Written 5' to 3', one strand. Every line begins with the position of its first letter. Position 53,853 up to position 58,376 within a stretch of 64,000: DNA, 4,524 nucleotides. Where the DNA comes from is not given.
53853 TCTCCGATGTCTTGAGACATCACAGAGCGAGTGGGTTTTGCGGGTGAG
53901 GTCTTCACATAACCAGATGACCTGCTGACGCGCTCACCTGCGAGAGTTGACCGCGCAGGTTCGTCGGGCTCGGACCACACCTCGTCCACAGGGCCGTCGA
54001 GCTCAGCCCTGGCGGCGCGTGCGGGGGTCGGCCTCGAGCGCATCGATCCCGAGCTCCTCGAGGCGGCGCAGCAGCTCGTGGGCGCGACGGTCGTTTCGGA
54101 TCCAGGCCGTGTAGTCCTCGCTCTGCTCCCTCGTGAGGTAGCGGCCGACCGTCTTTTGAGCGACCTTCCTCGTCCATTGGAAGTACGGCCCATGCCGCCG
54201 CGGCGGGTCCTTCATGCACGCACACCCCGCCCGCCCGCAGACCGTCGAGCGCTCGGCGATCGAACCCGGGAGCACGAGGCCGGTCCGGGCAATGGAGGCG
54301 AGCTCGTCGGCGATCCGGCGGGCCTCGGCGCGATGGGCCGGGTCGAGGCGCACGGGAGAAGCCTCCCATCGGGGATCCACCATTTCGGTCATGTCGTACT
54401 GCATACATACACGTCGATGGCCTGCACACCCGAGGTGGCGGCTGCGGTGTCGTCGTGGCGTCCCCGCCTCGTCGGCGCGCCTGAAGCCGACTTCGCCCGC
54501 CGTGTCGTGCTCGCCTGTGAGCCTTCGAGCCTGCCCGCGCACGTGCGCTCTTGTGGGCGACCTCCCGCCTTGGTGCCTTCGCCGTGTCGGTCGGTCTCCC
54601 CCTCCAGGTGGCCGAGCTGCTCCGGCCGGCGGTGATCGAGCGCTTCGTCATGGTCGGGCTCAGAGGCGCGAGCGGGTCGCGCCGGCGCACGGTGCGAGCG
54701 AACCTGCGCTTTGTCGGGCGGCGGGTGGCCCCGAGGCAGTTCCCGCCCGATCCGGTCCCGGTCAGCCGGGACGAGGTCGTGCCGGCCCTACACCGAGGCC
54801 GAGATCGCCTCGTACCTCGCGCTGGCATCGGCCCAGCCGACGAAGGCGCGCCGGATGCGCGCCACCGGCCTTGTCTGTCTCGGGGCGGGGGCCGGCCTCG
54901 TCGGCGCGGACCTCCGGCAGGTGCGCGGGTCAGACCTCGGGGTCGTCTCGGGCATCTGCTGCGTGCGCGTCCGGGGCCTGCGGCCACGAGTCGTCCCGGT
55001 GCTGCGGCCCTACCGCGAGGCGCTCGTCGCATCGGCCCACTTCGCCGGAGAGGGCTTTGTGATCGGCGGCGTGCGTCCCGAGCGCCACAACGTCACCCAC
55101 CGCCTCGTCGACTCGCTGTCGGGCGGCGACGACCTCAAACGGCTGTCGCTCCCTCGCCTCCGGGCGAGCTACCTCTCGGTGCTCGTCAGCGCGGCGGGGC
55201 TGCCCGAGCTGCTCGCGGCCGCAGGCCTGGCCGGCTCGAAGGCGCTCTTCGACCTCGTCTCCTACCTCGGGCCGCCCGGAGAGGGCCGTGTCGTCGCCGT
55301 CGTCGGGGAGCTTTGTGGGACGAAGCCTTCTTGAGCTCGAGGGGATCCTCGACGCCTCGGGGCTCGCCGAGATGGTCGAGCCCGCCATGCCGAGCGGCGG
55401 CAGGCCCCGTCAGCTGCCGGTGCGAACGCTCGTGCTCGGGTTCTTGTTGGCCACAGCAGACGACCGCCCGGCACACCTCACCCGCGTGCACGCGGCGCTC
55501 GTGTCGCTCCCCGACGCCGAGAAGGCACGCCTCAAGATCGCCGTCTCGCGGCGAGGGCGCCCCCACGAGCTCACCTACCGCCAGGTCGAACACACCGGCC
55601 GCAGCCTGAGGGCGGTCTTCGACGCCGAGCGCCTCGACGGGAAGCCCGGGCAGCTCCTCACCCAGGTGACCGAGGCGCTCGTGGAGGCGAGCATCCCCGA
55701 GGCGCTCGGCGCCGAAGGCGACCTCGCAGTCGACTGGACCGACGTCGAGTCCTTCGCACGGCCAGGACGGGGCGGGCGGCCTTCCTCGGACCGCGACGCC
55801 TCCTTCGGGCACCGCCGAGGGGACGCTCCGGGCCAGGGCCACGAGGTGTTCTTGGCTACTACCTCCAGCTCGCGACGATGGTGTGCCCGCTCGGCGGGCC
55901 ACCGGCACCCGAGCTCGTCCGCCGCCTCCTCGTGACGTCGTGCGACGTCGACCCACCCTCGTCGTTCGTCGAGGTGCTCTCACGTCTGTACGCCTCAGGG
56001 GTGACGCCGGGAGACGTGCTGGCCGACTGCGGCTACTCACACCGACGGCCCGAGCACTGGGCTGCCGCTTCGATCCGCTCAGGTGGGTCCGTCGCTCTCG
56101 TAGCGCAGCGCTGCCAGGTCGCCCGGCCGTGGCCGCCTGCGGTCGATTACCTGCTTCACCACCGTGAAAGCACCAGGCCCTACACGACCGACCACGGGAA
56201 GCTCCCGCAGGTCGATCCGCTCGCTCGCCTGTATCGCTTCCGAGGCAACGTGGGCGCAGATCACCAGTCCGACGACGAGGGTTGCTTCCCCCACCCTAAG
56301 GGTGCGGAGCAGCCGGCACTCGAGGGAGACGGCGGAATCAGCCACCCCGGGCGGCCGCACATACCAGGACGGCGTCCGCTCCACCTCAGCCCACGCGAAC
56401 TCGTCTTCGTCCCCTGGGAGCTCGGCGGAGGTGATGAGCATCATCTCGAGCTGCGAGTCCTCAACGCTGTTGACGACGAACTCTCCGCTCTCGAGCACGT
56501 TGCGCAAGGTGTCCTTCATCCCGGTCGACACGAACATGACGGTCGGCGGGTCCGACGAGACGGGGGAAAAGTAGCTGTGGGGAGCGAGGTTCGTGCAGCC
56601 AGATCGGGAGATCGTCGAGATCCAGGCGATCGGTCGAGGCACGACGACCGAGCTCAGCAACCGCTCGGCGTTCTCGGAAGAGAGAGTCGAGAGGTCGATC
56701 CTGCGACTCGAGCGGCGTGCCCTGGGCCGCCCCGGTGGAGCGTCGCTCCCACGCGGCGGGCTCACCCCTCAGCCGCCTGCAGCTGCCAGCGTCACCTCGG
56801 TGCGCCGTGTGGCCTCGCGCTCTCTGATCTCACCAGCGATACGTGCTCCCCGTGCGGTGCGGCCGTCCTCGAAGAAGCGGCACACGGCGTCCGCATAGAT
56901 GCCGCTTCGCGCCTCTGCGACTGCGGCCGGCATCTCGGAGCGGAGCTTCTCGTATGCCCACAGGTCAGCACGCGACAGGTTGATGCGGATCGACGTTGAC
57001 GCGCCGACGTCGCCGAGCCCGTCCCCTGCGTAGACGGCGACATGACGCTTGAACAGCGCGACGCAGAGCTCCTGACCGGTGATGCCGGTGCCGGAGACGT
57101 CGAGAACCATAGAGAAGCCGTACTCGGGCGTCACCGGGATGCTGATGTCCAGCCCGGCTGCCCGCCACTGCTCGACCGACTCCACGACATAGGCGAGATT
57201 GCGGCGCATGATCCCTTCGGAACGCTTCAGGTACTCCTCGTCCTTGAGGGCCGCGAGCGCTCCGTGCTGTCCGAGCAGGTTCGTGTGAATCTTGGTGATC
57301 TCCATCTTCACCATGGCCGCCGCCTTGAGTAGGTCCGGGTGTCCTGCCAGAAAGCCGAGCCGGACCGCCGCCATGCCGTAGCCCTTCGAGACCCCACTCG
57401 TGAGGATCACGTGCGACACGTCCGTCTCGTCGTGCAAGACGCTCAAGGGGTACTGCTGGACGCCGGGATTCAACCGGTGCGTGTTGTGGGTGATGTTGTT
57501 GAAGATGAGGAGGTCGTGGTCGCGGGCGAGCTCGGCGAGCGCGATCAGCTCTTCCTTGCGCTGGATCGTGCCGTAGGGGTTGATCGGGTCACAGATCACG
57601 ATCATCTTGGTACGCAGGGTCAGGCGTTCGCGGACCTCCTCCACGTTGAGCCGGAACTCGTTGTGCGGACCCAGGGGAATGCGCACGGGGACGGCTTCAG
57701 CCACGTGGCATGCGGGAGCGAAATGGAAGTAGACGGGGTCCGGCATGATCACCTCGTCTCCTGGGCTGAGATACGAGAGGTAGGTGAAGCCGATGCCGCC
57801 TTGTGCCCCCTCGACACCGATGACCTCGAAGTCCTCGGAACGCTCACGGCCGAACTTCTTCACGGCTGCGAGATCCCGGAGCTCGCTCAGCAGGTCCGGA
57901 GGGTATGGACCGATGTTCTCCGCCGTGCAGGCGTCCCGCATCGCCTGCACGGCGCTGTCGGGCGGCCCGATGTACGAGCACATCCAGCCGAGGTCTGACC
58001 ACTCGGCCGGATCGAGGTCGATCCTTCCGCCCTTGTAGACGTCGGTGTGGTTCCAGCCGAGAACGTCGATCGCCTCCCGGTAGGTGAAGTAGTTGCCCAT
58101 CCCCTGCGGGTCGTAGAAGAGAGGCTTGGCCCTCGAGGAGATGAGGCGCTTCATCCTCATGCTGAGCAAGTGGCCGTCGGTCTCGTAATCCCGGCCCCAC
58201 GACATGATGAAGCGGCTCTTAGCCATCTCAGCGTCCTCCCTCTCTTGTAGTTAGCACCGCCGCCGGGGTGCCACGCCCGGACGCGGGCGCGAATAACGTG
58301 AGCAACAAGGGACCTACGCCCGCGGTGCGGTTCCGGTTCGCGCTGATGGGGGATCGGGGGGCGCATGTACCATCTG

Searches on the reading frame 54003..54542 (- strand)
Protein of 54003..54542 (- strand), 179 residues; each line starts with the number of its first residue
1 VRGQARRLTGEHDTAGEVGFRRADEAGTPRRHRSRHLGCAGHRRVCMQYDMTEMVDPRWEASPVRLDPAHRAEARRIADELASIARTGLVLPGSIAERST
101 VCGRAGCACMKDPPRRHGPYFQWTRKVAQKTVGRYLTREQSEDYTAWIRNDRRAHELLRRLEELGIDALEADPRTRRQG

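Call 65: search_protein_families(library=pfam, proteins=[window:54003-54542:-], max_evalue=0.01)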
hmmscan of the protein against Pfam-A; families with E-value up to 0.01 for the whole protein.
window:54003-54542:- (179 aa): 1 family
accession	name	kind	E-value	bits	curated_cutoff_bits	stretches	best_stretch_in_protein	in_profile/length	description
PF20586.3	DUF6788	-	4.6e-27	94.6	27.2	1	72-171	6-102/103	Family of unknown function (DUF6788)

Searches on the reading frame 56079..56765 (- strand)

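Call 8: search_protein_families(library=pfam, proteins=[window:56079-56765:-])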
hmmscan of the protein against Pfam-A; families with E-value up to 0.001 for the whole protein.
window:56079-56765:- (228 aa): 1 family
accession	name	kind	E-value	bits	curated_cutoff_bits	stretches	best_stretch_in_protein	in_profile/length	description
PF01613.24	Flavin_Reduct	-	4.8e-26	92.1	27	1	42-177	4-137/153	Flavin reductase like domain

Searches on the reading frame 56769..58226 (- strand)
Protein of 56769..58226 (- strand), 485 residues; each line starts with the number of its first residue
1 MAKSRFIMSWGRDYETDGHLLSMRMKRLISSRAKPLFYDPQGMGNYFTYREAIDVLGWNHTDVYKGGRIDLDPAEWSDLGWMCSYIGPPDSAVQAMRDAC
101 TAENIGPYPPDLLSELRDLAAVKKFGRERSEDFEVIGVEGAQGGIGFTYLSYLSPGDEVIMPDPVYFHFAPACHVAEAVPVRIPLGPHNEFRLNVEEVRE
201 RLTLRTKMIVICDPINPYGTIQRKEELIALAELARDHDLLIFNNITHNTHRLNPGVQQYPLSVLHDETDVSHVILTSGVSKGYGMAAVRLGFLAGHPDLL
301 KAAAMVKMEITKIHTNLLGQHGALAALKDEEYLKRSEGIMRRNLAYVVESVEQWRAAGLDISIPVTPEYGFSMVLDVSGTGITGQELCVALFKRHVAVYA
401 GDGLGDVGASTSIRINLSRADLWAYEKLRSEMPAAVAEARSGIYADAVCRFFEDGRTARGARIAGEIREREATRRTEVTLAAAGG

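Call 8: search_protein_families(library=pfam, proteins=[window:56769-58226:-])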
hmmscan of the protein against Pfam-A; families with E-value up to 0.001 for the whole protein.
window:56769-58226:- (485 aa): 2 families
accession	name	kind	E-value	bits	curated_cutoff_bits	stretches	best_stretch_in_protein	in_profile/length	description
PF00155.27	Aminotran_1_2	-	9.7e-33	114.3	19.7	1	88-417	18-346/361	Aminotransferase class I and II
PF01041.23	DegT_DnrJ_EryC1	-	0.00016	21.5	19.8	1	153-243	61-144/360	DegT/DnrJ/EryC1/StrS aminotransferase family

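Call 55: search_protein_families(library=ncbifam, proteins=[window:56769-58226:-], max_evalue=0.00001)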
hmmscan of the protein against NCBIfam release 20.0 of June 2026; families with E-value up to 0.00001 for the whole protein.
window:56769-58226:- (485 aa): 57 families (the best 25 are shown)
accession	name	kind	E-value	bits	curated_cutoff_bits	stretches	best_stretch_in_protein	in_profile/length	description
NF004870.0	PRK06225.1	equivalog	2.8e-38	131.7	351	1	80-440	34-378/380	pyridoxal phosphate-dependent aminotransferase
NF041364.1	GntC_guanitoxin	equivalog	6.6e-37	127.2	415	1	123-417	52-339/356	guanitoxin biosynthesis PLP-dependent (S)-gamma-hydroxy-L-arginine cyclodehydratase GntC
NF005816.0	PRK07682.1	equivalog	4.7e-33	114.4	620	1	123-410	81-359/390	aminotransferase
NF006229.0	PRK08361.1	equivalog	4.7e-29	101.6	624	1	124-416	85-369/391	aspartate aminotransferase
NF041091.1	asp_aminotase_Arch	equivalog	1.1e-28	100.1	550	1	131-406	87-349/376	aspartate aminotransferase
NF006756.0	PRK09276.1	subfamily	1.6e-28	99.8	507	1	89-419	46-370/387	LL-diaminopimelate aminotransferase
TIGR03540.1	DapC_direct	equivalog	1.8e-28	99.6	593.25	1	122-419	81-368/383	LL-diaminopimelate aminotransferase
NF005855.0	PRK07777.1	equivalog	2.6e-27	96.2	553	1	107-394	60-344/391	pyridoxal phosphate-dependent aminotransferase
TIGR04350.1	C_S_lyase_PatB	subfamily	2.8e-27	95.6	340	1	146-418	97-366/384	PatB family C-S lyase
NF005817.0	PRK07683.1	equivalog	5.7e-27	94.4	575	1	113-410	67-357/387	aminotransferase A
NF004975.0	PRK06348.1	equivalog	2.1e-26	92.8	549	1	133-416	90-364/384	pyridoxal phosphate-dependent aminotransferase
NF005744.0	PRK07568.1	subfamily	3.8e-25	88.5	389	1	134-349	90-303/398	pyridoxal phosphate-dependent aminotransferase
NF004621.0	PRK05957.1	equivalog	1.8e-24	86.2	498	1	87-416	40-363/389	pyridoxal phosphate-dependent aminotransferase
NF006488.0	PRK08912.1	equivalog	3.7e-24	85.4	498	1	105-389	56-336/387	aminotransferase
NF005815.0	PRK07681.1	equivalog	4.6e-24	85.2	545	1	130-417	91-368/399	LL-diaminopimelate aminotransferase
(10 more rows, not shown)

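Call 57: find_homologous_proteins(query=window:56769-58226:-, max_evalue=1e-40)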
Query window:56769-58226:- (485 aa): 800 proteins with E <= 1e-40 among 8000 candidates; the best 120 are listed.
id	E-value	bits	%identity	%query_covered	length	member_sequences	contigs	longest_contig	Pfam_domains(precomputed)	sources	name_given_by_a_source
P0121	0.0e+0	1111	100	100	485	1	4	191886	PF00155.28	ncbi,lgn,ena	-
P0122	1.8e-251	853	76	96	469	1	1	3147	PF00155.28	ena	-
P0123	4.3e-251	852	76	97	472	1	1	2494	PF00155.28,PF01041.24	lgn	-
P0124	2.5e-250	849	78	97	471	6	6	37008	PF00155.28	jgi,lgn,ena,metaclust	metaclust:\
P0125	4.4e-248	842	76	97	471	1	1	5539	PF00155.28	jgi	-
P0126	6.3e-245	831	73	98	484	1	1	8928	PF00155.28,PF01041.24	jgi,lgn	-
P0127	7.7e-245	831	72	99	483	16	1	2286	PF00155.28,PF01041.24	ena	-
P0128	1.9e-244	830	74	99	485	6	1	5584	PF00155.28,PF01041.24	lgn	-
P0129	2.3e-244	829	73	98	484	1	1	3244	PF00155.28,PF01041.24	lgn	-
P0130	6.1e-243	825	73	98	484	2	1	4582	PF00155.28,PF01041.24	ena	-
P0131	1.3e-242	824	75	97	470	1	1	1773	PF00155.28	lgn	-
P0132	5.7e-240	815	72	98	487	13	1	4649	PF00155.28,PF01041.24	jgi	jgi:aspartate/methionine/tyrosine aminotransferase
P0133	3.2e-239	812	72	98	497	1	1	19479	PF00155.28,PF01041.24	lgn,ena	-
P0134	3.1e-238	809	74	97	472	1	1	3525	PF00155.28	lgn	-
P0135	8.6e-218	742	68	98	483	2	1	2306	PF00155.28,PF01041.24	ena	-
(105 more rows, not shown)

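Call 58: find_encoding_contigs(protein=P0124, flank=8000, max_places=3)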
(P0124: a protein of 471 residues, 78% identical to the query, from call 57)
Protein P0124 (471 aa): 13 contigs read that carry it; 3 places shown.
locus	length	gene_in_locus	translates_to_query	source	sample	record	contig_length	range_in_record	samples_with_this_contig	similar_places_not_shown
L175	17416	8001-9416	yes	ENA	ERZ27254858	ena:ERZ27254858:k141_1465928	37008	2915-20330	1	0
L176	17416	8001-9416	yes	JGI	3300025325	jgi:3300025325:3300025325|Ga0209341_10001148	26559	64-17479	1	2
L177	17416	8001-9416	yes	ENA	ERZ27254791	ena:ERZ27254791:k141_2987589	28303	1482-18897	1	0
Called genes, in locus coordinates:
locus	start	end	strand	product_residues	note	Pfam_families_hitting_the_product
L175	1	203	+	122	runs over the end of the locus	PF02635:DsrE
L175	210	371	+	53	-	-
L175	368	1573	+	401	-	PF00070:Pyr_redox (faint), PF07992:Pyr_redox_2, PF21706:FCSD_central (faint)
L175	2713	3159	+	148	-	PF00582:Usp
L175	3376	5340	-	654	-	PF00724:Oxidored_FMN, PF07992:Pyr_redox_2 (weak), PF03486:HI0933_like (weak), PF07992:Pyr_redox_2, PF00070:Pyr_redox (faint), PF00890:FAD_binding_2 (weak), PF12831:FAD_oxidored, PF13450:NAD_binding_8, +1 more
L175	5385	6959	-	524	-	PF00501:AMP-binding, PF13193:AMP-binding_C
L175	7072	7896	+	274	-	PF00378:ECH_1, PF16113:ECH_2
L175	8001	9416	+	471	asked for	PF00155:Aminotran_1_2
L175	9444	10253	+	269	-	PF00005:ABC_tran, PF13304:AAA_21 (faint)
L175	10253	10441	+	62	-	PF01361:Tautomerase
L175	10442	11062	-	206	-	PF00440:TetR_N, PF17932:TetR_C_24, PF17935:TetR_C_27 (weak)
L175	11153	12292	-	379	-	PF00890:FAD_binding_2 (weak), PF01266:DAO, PF13738:Pyr_redox_3 (faint)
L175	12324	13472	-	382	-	PF02771:Acyl-CoA_dh_N, PF02770:Acyl-CoA_dh_M, PF00441:Acyl-CoA_dh_1, PF08028:Acyl-CoA_dh_2 (weak)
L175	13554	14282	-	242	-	PF01925:TauE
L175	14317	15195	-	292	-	PF00528:BPD_transp_1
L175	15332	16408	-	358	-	PF13379:NMT1_2, PF09084:NMT1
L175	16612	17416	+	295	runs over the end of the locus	PF19799:DUF6282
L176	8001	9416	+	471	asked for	PF00155:Aminotran_1_2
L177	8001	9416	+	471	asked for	PF00155:Aminotran_1_2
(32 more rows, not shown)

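Call 59: find_encoding_contigs(protein=P0133, flank=8000, max_places=2)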
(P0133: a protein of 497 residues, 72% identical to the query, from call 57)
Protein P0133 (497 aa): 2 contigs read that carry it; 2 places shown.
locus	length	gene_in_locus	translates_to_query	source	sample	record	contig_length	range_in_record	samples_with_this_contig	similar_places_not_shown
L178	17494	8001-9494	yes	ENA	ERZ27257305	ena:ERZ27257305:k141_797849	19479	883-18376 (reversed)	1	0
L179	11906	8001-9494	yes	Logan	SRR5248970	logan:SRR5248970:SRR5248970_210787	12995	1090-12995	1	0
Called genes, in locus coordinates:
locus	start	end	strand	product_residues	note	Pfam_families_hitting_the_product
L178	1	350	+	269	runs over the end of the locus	PF00126:HTH_1 (weak), PF03466:LysR_substrate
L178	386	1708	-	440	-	PF01946:Thi4 (weak), PF07992:Pyr_redox_2 (weak), PF00890:FAD_binding_2 (weak), PF01266:DAO, PF01593:Amino_oxidase (faint), PF03486:HI0933_like (faint), PF12831:FAD_oxidored (weak), PF13450:NAD_binding_8 (weak), +1 more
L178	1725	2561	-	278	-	PF00892:EamA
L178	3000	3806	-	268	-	PF00005:ABC_tran, PF13304:AAA_21 (faint), PF13401:AAA_22 (faint)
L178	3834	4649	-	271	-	PF00528:BPD_transp_1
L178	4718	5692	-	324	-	PF09084:NMT1, PF13379:NMT1_2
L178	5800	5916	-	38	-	-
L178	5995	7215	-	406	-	PF01321:Creatinase_N, PF00557:Peptidase_M24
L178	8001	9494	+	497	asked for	PF00155:Aminotran_1_2, PF01041:DegT_DnrJ_EryC1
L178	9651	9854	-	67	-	-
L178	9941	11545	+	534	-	PF00501:AMP-binding, PF13193:AMP-binding_C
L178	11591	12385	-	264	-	-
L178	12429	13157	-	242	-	PF00005:ABC_tran, PF13304:AAA_21 (faint)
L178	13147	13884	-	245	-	PF00528:BPD_transp_1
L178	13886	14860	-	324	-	PF09084:NMT1, PF12974:Phosphonate-bd (weak)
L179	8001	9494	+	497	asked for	PF00155:Aminotran_1_2, PF01041:DegT_DnrJ_EryC1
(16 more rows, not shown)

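Call 60: find_encoding_contigs(protein=P0126, flank=8000, max_places=2)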
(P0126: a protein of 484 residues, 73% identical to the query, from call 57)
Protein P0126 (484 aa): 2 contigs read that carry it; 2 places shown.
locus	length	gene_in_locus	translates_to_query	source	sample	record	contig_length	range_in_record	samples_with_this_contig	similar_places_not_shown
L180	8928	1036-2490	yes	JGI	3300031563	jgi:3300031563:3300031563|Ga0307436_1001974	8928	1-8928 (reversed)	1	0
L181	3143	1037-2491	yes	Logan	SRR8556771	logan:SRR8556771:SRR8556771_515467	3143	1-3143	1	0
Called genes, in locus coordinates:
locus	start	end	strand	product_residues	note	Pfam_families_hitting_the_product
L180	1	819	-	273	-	?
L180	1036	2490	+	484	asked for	PF00155:Aminotran_1_2, PF01041:DegT_DnrJ_EryC1 (weak)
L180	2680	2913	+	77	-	PF01361:Tautomerase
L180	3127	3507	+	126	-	PF13565:HTH_32 (faint), PF13384:HTH_23 (weak), PF13518:HTH_28, PF13551:HTH_29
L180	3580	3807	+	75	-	-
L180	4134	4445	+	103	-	-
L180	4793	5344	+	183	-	-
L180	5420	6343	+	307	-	PF14267:DUF4357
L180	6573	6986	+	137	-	-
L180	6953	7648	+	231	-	-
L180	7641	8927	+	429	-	?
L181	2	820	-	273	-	?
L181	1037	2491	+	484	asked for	PF00155:Aminotran_1_2, PF01041:DegT_DnrJ_EryC1 (weak)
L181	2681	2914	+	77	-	PF01361:Tautomerase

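Call 62: find_encoding_contigs(protein=P0121, flank=1000, max_places=4)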
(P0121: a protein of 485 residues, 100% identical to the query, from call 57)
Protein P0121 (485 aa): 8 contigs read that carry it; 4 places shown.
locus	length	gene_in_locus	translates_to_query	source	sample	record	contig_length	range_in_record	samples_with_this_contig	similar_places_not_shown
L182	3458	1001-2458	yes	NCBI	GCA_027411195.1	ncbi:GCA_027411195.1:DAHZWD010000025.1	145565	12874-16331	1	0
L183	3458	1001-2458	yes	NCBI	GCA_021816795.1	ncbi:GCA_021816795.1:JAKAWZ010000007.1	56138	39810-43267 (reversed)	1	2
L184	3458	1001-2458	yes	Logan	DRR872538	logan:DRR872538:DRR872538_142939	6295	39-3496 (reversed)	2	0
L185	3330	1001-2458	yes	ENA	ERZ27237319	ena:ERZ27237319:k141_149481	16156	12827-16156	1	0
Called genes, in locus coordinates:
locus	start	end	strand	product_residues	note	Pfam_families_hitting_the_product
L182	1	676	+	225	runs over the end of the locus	PF13560:HTH_31, PF01381:HTH_3, PF02311:AraC_binding (weak), PF07883:Cupin_2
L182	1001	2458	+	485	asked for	PF00155:Aminotran_1_2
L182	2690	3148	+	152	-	PF01613:Flavin_Reduct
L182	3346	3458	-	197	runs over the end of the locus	-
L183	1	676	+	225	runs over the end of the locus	PF13560:HTH_31, PF01381:HTH_3, PF02311:AraC_binding (weak), PF07883:Cupin_2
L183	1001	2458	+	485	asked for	PF00155:Aminotran_1_2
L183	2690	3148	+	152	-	PF01613:Flavin_Reduct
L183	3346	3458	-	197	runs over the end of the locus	-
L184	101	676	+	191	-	PF01381:HTH_3, PF13560:HTH_31, PF02311:AraC_binding (weak), PF07883:Cupin_2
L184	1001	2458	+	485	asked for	PF00155:Aminotran_1_2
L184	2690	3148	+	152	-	PF01613:Flavin_Reduct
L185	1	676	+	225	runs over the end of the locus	PF13560:HTH_31, PF01381:HTH_3, PF02311:AraC_binding (weak), PF07883:Cupin_2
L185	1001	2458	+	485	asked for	PF00155:Aminotran_1_2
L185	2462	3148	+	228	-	PF01613:Flavin_Reduct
